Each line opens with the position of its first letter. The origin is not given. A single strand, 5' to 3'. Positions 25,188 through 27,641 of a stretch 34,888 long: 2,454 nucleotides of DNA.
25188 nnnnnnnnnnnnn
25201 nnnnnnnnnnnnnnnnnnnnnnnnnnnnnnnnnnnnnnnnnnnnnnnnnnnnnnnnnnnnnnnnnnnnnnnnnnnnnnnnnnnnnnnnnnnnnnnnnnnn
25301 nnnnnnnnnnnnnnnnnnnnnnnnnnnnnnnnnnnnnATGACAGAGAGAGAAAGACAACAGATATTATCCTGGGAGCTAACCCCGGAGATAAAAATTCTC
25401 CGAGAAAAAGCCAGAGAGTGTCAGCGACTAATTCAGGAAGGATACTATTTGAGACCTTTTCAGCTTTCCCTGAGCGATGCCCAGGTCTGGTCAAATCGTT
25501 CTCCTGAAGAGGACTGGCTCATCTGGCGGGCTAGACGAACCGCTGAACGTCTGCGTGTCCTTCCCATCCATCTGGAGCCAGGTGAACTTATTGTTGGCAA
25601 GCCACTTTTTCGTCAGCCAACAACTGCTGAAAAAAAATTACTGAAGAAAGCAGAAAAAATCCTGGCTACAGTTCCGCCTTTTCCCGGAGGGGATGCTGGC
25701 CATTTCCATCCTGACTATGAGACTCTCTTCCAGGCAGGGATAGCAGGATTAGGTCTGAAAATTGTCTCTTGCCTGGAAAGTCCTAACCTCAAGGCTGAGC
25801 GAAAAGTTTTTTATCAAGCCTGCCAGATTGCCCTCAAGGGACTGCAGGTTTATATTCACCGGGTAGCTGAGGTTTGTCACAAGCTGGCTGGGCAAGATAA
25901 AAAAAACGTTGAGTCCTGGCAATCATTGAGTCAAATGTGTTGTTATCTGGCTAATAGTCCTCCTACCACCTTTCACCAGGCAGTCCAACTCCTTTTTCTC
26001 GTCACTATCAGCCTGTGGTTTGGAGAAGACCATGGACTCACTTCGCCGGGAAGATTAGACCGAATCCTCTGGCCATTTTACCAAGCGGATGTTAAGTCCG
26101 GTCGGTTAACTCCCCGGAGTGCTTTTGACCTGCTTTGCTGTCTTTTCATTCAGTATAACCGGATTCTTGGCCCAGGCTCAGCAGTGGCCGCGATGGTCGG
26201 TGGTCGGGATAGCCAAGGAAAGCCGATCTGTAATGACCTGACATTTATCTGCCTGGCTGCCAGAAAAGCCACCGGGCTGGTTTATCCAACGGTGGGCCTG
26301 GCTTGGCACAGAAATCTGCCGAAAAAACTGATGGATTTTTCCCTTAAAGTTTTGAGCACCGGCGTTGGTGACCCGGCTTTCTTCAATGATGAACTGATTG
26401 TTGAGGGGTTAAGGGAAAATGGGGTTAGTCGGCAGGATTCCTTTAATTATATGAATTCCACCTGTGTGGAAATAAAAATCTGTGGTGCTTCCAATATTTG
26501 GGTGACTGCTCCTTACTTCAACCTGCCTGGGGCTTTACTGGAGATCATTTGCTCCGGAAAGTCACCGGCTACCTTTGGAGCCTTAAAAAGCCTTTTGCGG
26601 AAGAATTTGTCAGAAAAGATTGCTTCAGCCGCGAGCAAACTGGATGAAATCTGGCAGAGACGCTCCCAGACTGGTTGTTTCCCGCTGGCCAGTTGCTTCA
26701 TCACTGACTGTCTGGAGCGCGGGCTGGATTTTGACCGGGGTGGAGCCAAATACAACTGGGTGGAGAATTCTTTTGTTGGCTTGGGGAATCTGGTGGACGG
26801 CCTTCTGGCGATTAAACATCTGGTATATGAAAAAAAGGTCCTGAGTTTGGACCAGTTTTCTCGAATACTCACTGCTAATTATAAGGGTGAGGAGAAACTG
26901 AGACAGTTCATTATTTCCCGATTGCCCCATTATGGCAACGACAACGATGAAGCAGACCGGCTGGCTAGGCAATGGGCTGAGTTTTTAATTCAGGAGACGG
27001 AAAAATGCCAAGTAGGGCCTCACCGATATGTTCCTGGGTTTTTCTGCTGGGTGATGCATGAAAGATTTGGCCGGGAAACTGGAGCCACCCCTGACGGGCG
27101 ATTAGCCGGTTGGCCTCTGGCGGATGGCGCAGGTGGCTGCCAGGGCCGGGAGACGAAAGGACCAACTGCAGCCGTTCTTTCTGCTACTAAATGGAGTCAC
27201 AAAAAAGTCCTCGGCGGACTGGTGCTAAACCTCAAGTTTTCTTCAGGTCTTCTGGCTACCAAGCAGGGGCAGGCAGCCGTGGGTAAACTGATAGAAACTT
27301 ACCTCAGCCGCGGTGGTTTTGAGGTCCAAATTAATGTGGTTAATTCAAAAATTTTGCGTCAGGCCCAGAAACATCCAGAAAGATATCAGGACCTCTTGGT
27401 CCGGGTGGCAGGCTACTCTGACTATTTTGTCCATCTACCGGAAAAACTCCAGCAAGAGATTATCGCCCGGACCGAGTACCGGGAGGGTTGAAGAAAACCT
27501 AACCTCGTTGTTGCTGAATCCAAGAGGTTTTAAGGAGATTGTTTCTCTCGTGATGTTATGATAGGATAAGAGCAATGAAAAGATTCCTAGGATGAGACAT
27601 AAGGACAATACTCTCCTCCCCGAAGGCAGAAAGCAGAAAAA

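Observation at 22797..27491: Glycyl-radical-enzyme operon with no adjacent activase: amidohydrolase, lyase-like two-domain protein and compact PFL2-type GRE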

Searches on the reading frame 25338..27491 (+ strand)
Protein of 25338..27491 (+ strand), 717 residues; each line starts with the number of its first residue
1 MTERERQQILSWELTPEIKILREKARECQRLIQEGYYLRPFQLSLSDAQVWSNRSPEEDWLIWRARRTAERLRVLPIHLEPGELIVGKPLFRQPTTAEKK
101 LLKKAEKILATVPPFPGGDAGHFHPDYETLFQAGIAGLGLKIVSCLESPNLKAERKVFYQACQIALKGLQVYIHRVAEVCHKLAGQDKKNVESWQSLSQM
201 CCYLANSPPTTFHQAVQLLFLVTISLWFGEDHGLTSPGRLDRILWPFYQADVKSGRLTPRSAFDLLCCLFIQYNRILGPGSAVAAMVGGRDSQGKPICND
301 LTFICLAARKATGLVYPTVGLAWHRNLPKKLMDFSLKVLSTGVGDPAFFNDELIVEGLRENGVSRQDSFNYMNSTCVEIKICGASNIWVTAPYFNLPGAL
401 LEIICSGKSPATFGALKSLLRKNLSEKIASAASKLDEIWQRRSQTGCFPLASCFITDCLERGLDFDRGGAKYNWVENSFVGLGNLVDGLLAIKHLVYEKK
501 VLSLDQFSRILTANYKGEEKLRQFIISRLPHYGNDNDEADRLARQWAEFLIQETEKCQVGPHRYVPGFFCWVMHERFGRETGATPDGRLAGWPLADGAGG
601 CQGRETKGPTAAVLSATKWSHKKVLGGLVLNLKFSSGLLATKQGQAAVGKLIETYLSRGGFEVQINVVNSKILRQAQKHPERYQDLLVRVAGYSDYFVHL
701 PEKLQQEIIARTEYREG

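Call 3: search_protein_families(library=pfam, proteins=[window:25338-27491:+], max_evalue=0.01)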
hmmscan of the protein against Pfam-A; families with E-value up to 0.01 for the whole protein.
window:25338-27491:+ (717 aa): 2 families
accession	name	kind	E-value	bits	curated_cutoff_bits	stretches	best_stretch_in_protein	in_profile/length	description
PF02901.20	PFL-like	-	7.3e-97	326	24.3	1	117-558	154-626/647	Pyruvate formate lyase-like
PF01228.26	Gly_radical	-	6.3e-26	91.4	22.2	1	595-698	2-106/106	Glycine radical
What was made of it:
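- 25338..27491 (+): Compact glycyl radical enzyme (717 aa) of an uncharacterised PFL2-like clade ('GRE-a'). ATGA start/stop overlap with the upstream gene. PFL-like plus Gly_radical (call 3).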

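Call 7: search_protein_families(library=ncbifam, proteins=[window:25338-27491:+], max_evalue=0.01)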
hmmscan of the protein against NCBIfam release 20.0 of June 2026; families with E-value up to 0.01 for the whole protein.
window:25338-27491:+ (717 aa): 12 families
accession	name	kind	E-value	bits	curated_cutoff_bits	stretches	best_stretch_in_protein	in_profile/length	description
TIGR01774.1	PFL2-3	subfamily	2.3e-117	393.3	678.2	1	121-714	156-784/786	formate C-acetyltransferase/glycerol dehydratase family glycyl radical enzyme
NF043068.1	glycl_HYPD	equivalog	1.4e-93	314.4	1100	1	154-714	191-782/784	trans-4-hydroxy-L-proline dehydratase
NF048009.1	SfplDhtHpfGKleb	equivalog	1.6e-93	314.3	1000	2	432-714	534-822/824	(2S)-3-sulfopropanediol dehydratase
NF007437.0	PRK09983.1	equivalog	1.7e-93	314.2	1109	1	120-714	154-763/765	formate C-acetyltransferase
TIGR04394.1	choline_CutC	equivalog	2.3e-87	294.3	1050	1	153-713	195-785/789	choline trimethylamine-lyase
NF048011.1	SfplDhtHpsGDes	equivalog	1.4e-86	291.5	1000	1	126-714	189-819/821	(2S)-3-sulfopropanediol dehydratase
NF033718.1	indole_decarb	equivalog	1e-69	235.7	1100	1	151-715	249-867/868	indoleacetate decarboxylase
NF033715.1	glycyl_HPDL_Lrg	equivalog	1.9e-66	224.5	1150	3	528-715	712-900/901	4-hydroxyphenylacetate decarboxylase large subunit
TIGR01255.1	pyr_form_ly_1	equivalog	7.5e-19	67.7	994.2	1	528-712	547-739/744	formate C-acetyltransferase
NF038360.1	rad_fix_GrcA3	exception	8.9e-16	57.7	158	1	650-713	11-74/78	autonomous glycyl radical cofactor GrcA3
NF008341.1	PRK11127.1-1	equivalog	2e-11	43.8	145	1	657-713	20-76/80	autonomous glycyl radical cofactor GrcA2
TIGR04365.1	spare_glycyl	equivalog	2.6e-08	34.2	170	1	658-712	67-121/126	autonomous glycyl radical cofactor GrcA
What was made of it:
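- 25338..27491 (+): Below all NCBIfam cut-offs (call 7).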

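Call 8: search_solved_structures(query=window:25338-27491:+, max_evalue=0.001)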
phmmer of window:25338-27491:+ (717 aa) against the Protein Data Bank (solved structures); distinct sequences matched with E-value up to 0.001: 36.
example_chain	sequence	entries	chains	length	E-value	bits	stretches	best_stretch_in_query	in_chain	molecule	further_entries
5i2a_A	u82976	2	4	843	4.4e-84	286.3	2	119-515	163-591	Diol-dehydratase | Diol dehydratase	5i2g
8yjo_A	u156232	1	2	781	4.8e-83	282.9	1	120-714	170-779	Probable dehydratase PflD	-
9f3w_A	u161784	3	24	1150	4.9e-82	279.5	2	122-713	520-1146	Choline trimethylamine-lyase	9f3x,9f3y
6vxc_A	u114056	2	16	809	1.1e-79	271.8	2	448-713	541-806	Trans-4-hydroxy-L-proline dehydratase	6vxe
1r8w_A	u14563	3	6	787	2.5e-79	270.6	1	118-714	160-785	glycerol dehydratase | B12-independent glycerol dehydratase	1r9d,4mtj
9ht9_A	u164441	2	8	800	5.9e-77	262.7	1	154-713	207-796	Choline trimethylamine-lyase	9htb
9r0v_A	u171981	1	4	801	6e-77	262.7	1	154-713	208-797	Choline trimethylamine-lyase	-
5fay_A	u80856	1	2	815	6.3e-77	262.6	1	154-713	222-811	Choline trimethylamine-lyase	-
6vue_A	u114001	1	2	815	6.4e-77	262.6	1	154-713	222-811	Choline trimethylamine-lyase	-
9rco_A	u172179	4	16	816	6.4e-77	262.6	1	111-714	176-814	Glycyl radical protein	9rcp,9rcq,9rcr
5faw_A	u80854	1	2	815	6.4e-77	262.6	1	154-713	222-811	Choline trimethylamine-lyase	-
5fau_A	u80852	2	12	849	7.4e-77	262.4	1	154-713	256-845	Choline trimethylamine-lyase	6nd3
5fav_A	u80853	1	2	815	1.7e-76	261.2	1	154-713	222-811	Choline trimethylamine-lyase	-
5kdp_A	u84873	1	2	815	4.3e-76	259.9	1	154-713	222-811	Choline trimethylamine-lyase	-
8id1_A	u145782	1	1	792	6.3e-75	256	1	125-714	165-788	Formate C-acetyltransferase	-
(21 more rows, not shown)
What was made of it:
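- Checked: The length claim holds: solved PFL2-type GREs are 776-850 aa or longer, against 717 aa here (call 8).
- Distinct clade: all NCBIfam equivalogs are far below cut-off (call 7), and PDB matches are roughly equidistant at 243-286 bits (call 8). PflD is among the best PDB matches (282.9 bits, call 8).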

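Call 10: find_homologous_proteins(query=window:25338-27491:+, max_evalue=1e-20)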
Query window:25338-27491:+ (717 aa): 535 proteins with E <= 1e-20 among 8000 candidates; the best 120 are listed.
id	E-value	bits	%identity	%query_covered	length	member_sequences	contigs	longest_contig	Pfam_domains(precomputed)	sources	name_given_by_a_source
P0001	0.0e+0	1677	100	100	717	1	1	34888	PF02901.21,PF01228.27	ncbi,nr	ncbi:MAG: hypothetical protein NC911_00255 [Candidatus Omnitrophica bacterium]|nr:hypothetical prote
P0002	0.0e+0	1144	67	100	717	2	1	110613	PF02901.21,PF01228.27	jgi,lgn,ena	-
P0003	0.0e+0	1056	70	87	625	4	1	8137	PF02901.21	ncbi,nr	ncbi:MAG TPA: pyruvate formate lyase family protein, partial [bacterium]|nr:pyruvate formate lyase f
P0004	0.0e+0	1021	62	98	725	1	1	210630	PF02901.21,PF01228.27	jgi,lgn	jgi:formate C-acetyltransferase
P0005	0.0e+0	1015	62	98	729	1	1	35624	PF02901.21,PF01228.27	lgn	-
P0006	0.0e+0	1014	61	98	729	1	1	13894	PF02901.21,PF01228.27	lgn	-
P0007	0.0e+0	1014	61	98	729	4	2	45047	PF02901.21,PF01228.27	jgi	jgi:pyruvate-formate lyase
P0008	0.0e+0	1013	61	99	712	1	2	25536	PF02901.21,PF01228.27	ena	-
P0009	0.0e+0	1013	61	98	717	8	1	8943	PF02901.21,PF01228.27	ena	-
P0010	0.0e+0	1012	60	99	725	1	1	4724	PF02901.21,PF01228.27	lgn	-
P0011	5.3e-298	1008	61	99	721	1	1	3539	PF02901.21,PF01228.27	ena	-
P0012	4.2e-297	1005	60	99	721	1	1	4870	PF02901.21,PF01228.27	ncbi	-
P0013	1.0e-295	1001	60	98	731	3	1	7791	PF02901.21,PF01228.27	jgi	-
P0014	2.7e-294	996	60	98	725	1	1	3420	PF02901.21,PF01228.27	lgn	-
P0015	5.6e-294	995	61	95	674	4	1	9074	PF02901.21,PF01228.27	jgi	jgi:formate C-acetyltransferase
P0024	6.0e-289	978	59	98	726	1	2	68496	PF02901.21,PF01228.27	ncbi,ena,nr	ncbi:TPA: hypothetical protein EYP66_04945 [Candidatus Poribacteria bacterium]|nr:hypothetical prote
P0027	2.5e-288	976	59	97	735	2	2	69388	PF02901.21,PF01228.27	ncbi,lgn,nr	ncbi:MAG: hypothetical protein A3K19_32545 [Lentisphaerae bacterium RIFOXYB12_FULL_65_16]|nr:MAG: hy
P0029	4.9e-288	975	58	98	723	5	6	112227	PF02901.21,PF01228.27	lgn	-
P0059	7.5e-284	962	58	98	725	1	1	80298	PF02901.21,PF01228.27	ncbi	ncbi:MAG: pyruvate formate lyase family protein [Planctomycetota bacterium]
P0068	8.2e-283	958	58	99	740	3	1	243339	PF02901.21,PF01228.27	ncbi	-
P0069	1.0e-282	958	59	99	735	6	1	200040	PF02901.21,PF01228.27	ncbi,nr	ncbi:hypothetical protein LLH23_14075 [bacterium]|nr:hypothetical protein [bacterium]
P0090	5.8e-280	949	58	99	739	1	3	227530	PF02901.21,PF01228.27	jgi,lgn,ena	-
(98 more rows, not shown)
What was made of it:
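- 25338..27491 (+): At least 120 database clusters at 56-70% identity and 674-768 aa (call 10).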

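Call 11: find_related_loci(query=window:25338-27491:+, collection=genome_contigs, flank=10000)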
Query window:25338-27491:+ (717 aa) in genome_contigs; peptide patterns used: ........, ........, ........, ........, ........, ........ (x = any residue, [..] = any of these).
54 stretches matched a pattern; 32 encode a relative of the query (tblastn E <= 1e-3); 32 distinct loci.
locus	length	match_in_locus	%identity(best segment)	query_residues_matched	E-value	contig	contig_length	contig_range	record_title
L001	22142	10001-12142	71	1-714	0e+0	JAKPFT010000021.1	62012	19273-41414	MAG: bacterium isolate JPMR_metabat.36 k141_817007, whole genome shotgun sequence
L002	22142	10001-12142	67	1-714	0e+0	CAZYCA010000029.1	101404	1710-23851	MAG TPA_asm: uncultured bacterium isolate SRP231805_co4_45 genome assembly, contig: k141_91514, whole genome shotgun seq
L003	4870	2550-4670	60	7-714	0e+0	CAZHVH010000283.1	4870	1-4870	MAG TPA_asm: uncultured bacterium isolate binchicken_co6_520 genome assembly, contig: NODE_23646_length_4870_cov_16.5939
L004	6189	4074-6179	60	14-714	0e+0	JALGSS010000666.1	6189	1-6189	MAG: Candidatus Zipacnadia bacterium isolate AB_3033_Bin_153 AB_3033_Bin_153_scaffold_59544, whole genome shotgun sequen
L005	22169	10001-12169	58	7-714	0e+0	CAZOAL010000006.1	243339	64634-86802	MAG TPA_asm: uncultured bacterium isolate SRP119689_co1_304 genome assembly, contig: NODE_21_length_243339_cov_27.411515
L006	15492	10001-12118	58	10-714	0e+0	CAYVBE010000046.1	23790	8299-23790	MAG TPA_asm: uncultured candidatus Brocadiaceae bacterium isolate SRP141376_co1_238 genome assembly, contig: NODE_4655_l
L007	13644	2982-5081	60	19-717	0e+0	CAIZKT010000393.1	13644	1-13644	MAG: uncultured Victivallales bacterium isolate Loc090907-8m_bin-406 genome assembly, contig: bin-406:0393/1064, whole g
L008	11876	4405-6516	57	9-714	0e+0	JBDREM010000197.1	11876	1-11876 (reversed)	MAG: Planctomycetota bacterium isolate MEGAHIT-group-1.315 k141_5629405, whole genome shotgun sequence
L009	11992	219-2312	57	14-714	0e+0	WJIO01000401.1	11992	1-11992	MAG: Candidatus Poribacteria bacterium isolate Bin_402 k141_4235446, whole genome shotgun sequence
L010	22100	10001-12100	57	42-714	0e+0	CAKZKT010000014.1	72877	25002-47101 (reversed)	MAG TPA_asm: uncultured Anaerolineae bacterium isolate SRR5214706_bin.5_CONCOCT_v1.1_MAG genome assembly, contig: ERZ174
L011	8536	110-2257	58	7-714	0e+0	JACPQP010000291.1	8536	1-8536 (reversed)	MAG: Chloroflexi bacterium isolate NC_groundwater_656_Ag_B-0.1um_68_36 B_1_S1_Biohub_coassembly_k141_2680676, whole geno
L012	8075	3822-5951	52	10-714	0e+0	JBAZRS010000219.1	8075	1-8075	MAG: Victivallales bacterium isolate SO_2017_GW1_153 NODE_33475_length_8075_cov_0.855939_OW334_2017, whole genome shotgu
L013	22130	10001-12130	51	10-714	0e+0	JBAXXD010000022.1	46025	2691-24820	MAG: Verrucomicrobiia bacterium isolate ELA730 MAG730_22, whole genome shotgun sequence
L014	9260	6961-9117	41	16-714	7e-162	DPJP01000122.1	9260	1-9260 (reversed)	MAG TPA_asm: Armatimonadetes bacterium isolate UBA11051 contig_2442, whole genome shotgun sequence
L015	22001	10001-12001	40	60-716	4e-159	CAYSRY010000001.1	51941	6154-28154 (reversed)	MAG TPA_asm: uncultured Armatimonadia bacterium isolate SRP192927_co3_32 genome assembly, contig: NODE_1053_length_51941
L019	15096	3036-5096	40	42-713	1e-153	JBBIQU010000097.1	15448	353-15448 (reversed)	MAG: Chthonomonadales bacterium isolate PBS170224_bin_333 NODE_1368_length_15448_cov_5.365101, whole genome shotgun sequ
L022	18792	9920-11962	40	55-715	3e-149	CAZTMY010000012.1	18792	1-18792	MAG TPA_asm: uncultured Anaerolineales bacterium isolate binchicken_co19_534 genome assembly, contig: NODE_4661_length_1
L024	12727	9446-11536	39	48-714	2e-148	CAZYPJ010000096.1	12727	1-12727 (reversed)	MAG TPA_asm: uncultured Anaerolineales bacterium isolate SRP167436_co1_96 genome assembly, contig: NODE_8173_length_1272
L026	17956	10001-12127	57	10-717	0e+0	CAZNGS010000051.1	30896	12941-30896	MAG TPA_asm: uncultured candidatus Brocadiaceae bacterium isolate SRP141376_co1_16 genome assembly, contig: NODE_3398_le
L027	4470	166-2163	40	60-714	2e-150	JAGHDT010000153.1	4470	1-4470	MAG: Anaerolineae bacterium isolate AUK315 PB_MBMC_269_c_000000000552, whole genome shotgun sequence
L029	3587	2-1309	45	291-714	6e-117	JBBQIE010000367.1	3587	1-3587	MAG: Anaerolineae bacterium isolate Co_metawrap_836 Cmw_836_k141_12101465_length_3587_cov_8.0000, whole genome shotgun s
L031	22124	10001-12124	58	10-714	0e+0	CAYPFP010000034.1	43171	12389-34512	MAG TPA_asm: uncultured Planctomycetota bacterium isolate SRP257756_co1_239 genome assembly, contig: NODE_491_length_431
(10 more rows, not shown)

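Call 13: find_encoding_contigs(protein=P0004, flank=10000, max_places=2)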
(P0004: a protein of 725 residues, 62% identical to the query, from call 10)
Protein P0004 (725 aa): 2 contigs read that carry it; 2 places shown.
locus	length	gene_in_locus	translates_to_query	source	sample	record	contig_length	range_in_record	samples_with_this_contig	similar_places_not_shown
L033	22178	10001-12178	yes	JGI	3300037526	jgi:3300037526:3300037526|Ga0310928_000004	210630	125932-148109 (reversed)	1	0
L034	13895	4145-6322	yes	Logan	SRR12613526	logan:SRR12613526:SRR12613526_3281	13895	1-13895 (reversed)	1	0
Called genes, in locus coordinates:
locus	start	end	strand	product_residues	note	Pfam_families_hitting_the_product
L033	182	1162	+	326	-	PF00158:Sigma54_activat, PF14532:Sigma54_activ_2, PF07728:AAA_5, PF25601:AAA_lid_14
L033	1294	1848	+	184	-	-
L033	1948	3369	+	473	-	PF00515:TPR_1 (faint), PF07719:TPR_2 (faint), PF21033:RMD1-3 (weak), PF13431:TPR_17 (weak), PF13424:TPR_12 (weak), PF13414:TPR_11, PF13432:TPR_16 (weak), PF14559:TPR_19, +4 more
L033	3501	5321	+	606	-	PF02516:STT3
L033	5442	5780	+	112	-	PF03412:Peptidase_C39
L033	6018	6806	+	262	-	PF13385:Laminin_G_3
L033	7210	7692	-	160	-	-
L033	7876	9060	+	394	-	PF02901:PFL-like, PF01228:Gly_radical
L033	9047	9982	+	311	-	PF13353:Fer4_12, PF00037:Fer4, PF12797:Fer4_2 (weak), PF12837:Fer4_6 (weak), PF13237:Fer4_10, PF12838:Fer4_7, PF13187:Fer4_9, PF04055:Radical_SAM, +4 more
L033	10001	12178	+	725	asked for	PF02901:PFL-like, PF01228:Gly_radical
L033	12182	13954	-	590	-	PF01293:PEPCK_ATP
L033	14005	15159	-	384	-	PF12704:MacB_PCD, PF02687:FtsX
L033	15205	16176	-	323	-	PF01408:GFO_IDH_MocA, PF22725:GFO_IDH_MocA_C3, PF02894:GFO_IDH_MocA_C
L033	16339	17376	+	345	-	PF01408:GFO_IDH_MocA, PF03447:NAD_binding_3 (weak), PF02894:GFO_IDH_MocA_C, PF22725:GFO_IDH_MocA_C3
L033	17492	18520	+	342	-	PF00520:Ion_trans, PF00060:Lig_chan (weak), PF07885:Ion_trans_2, PF22614:Slo-like_RCK, PF02254:TrkA_N, PF02080:TrkA_C (weak)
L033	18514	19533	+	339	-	PF00294:PfkB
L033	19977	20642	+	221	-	PF02687:FtsX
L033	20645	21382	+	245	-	PF00005:ABC_tran, PF13304:AAA_21 (faint)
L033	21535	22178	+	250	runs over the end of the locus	PF00460:Flg_bb_rod (weak), PF22692:LlgE_F_G_D1, PF06429:Flg_bbr_C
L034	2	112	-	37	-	?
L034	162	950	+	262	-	PF13385:Laminin_G_3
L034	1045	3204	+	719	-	PF02901:PFL-like, PF01228:Gly_radical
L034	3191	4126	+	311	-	PF13353:Fer4_12, PF00037:Fer4, PF12797:Fer4_2 (weak), PF12837:Fer4_6 (weak), PF13237:Fer4_10, PF12838:Fer4_7, PF13187:Fer4_9, PF04055:Radical_SAM, +4 more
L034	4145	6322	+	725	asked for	PF02901:PFL-like, PF01228:Gly_radical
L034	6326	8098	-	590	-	PF01293:PEPCK_ATP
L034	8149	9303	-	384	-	PF12704:MacB_PCD, PF02687:FtsX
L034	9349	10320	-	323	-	PF01408:GFO_IDH_MocA, PF22725:GFO_IDH_MocA_C3, PF02894:GFO_IDH_MocA_C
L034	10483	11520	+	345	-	PF01408:GFO_IDH_MocA, PF03447:NAD_binding_3 (weak), PF02894:GFO_IDH_MocA_C, PF22725:GFO_IDH_MocA_C3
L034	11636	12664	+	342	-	PF00520:Ion_trans, PF00060:Lig_chan (weak), PF07885:Ion_trans_2, PF22614:Slo-like_RCK, PF02254:TrkA_N, PF02080:TrkA_C (weak)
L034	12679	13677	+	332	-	PF00294:PfkB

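Call 14: find_encoding_contigs(protein=P0027, flank=10000, max_places=2)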
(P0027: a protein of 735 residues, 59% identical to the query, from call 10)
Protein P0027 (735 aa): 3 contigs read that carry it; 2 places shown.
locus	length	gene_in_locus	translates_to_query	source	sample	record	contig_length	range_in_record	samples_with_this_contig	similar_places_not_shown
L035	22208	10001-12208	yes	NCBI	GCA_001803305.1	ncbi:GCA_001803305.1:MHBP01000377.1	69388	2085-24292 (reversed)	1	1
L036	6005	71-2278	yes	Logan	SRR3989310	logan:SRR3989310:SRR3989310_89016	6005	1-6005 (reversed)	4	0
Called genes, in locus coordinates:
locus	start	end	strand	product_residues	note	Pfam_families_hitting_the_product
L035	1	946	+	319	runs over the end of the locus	PF02899:Phage_int_SAM_1, PF00589:Phage_integrase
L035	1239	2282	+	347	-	-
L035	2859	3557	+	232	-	PF00392:GntR, PF07840:FadR_C, PF07729:FCD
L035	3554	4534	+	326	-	PF00389:2-Hacid_dh, PF02826:2-Hacid_dh_C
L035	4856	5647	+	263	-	PF10370:Rv2993c-like_N, PF01557:FAA_hydrolase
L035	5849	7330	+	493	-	PF00171:Aldedh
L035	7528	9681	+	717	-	PF02901:PFL-like, PF01228:Gly_radical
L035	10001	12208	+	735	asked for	PF02901:PFL-like, PF01228:Gly_radical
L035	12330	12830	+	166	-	PF01370:Epimerase (weak), PF13561:adh_short_C2, PF00106:adh_short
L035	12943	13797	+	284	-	PF01073:3Beta_HSD, PF01370:Epimerase, PF04321:RmlD_sub_bind, PF16363:GDP_Man_Dehyd, PF13460:NAD_binding_10, PF02719:Polysacc_synt_2 (weak), PF07993:NAD_binding_4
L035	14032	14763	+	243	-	PF00106:adh_short, PF08659:KR (weak), PF13561:adh_short_C2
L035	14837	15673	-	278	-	PF04909:Amidohydro_2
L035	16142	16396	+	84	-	PF02604:PhdYeFM_antitox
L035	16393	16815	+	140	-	PF01850:PIN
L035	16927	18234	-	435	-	PF00520:Ion_trans (faint), PF07885:Ion_trans_2, PF00027:cNMP_binding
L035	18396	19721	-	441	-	PF04734:Ceramidase_alk (faint)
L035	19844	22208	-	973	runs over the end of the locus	PF06452:CBM9_1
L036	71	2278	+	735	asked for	PF02901:PFL-like, PF01228:Gly_radical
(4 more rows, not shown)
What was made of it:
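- L035 has GntR, 2-hydroxyacid dehydrogenase, FAH-family hydrolase, aldehyde dehydrogenase, GRE-b, GRE-a, two SDRs and an epimerase-like reductase, and Amidohydro_2 (call 14).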

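Call 15: find_encoding_contigs(protein=P0068, flank=10000, max_places=2)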
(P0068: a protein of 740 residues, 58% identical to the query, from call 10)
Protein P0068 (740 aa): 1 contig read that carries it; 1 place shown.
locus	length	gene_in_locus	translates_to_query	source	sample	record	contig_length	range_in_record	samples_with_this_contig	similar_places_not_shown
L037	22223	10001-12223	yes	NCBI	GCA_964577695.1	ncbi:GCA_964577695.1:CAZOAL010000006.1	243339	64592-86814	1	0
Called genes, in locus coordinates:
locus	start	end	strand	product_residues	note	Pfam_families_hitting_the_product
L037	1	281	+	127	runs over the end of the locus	-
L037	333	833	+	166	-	PF05635:23S_rRNA_IVP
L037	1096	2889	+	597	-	PF01257:2Fe-2S_thioredx (weak), PF01512:Complex1_51K, PF10531:SLBB (weak), PF10589:NADH_4Fe-4S, PF12797:Fer4_2 (faint), PF00037:Fer4 (weak), PF13237:Fer4_10, PF13187:Fer4_9 (weak)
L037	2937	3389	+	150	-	PF01257:2Fe-2S_thioredx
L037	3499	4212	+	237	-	PF00111:Fer2 (weak), PF13510:Fer2_4, PF12837:Fer4_6 (faint), PF12838:Fer4_7, PF14697:Fer4_21, PF00037:Fer4 (weak)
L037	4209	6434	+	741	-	PF00890:FAD_binding_2, PF01266:DAO, PF07992:Pyr_redox_2, PF12831:FAD_oxidored (weak), PF13450:NAD_binding_8, PF12838:Fer4_7, PF13187:Fer4_9, PF02662:FlpD, +5 more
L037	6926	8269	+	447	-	PF14239:RRXRR, PF01844:HNH, PF14279:HNH_5 (faint)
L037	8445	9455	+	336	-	PF02754:CCG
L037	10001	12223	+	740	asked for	PF02901:PFL-like, PF01228:Gly_radical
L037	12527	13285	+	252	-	PF00890:FAD_binding_2 (weak), PF01266:DAO, PF13450:NAD_binding_8 (weak)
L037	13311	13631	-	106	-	-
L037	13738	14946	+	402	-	PF02771:Acyl-CoA_dh_N, PF02770:Acyl-CoA_dh_M, PF00441:Acyl-CoA_dh_1, PF08028:Acyl-CoA_dh_2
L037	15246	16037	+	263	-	PF01012:ETF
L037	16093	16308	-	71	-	-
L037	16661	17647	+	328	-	PF01012:ETF, PF00766:ETF_alpha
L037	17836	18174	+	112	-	-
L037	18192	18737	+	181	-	-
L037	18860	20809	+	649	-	PF00037:Fer4 (faint), PF13237:Fer4_10, PF12838:Fer4_7 (weak), PF13183:Fer4_8, PF13187:Fer4_9, PF13484:Fer4_16 (weak), PF02754:CCG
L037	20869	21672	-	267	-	PF13191:AAA_16 (weak), PF00158:Sigma54_activat, PF14532:Sigma54_activ_2, PF07724:AAA_2, PF07728:AAA_5, PF25601:AAA_lid_14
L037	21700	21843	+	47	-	-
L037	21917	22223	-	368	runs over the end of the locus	-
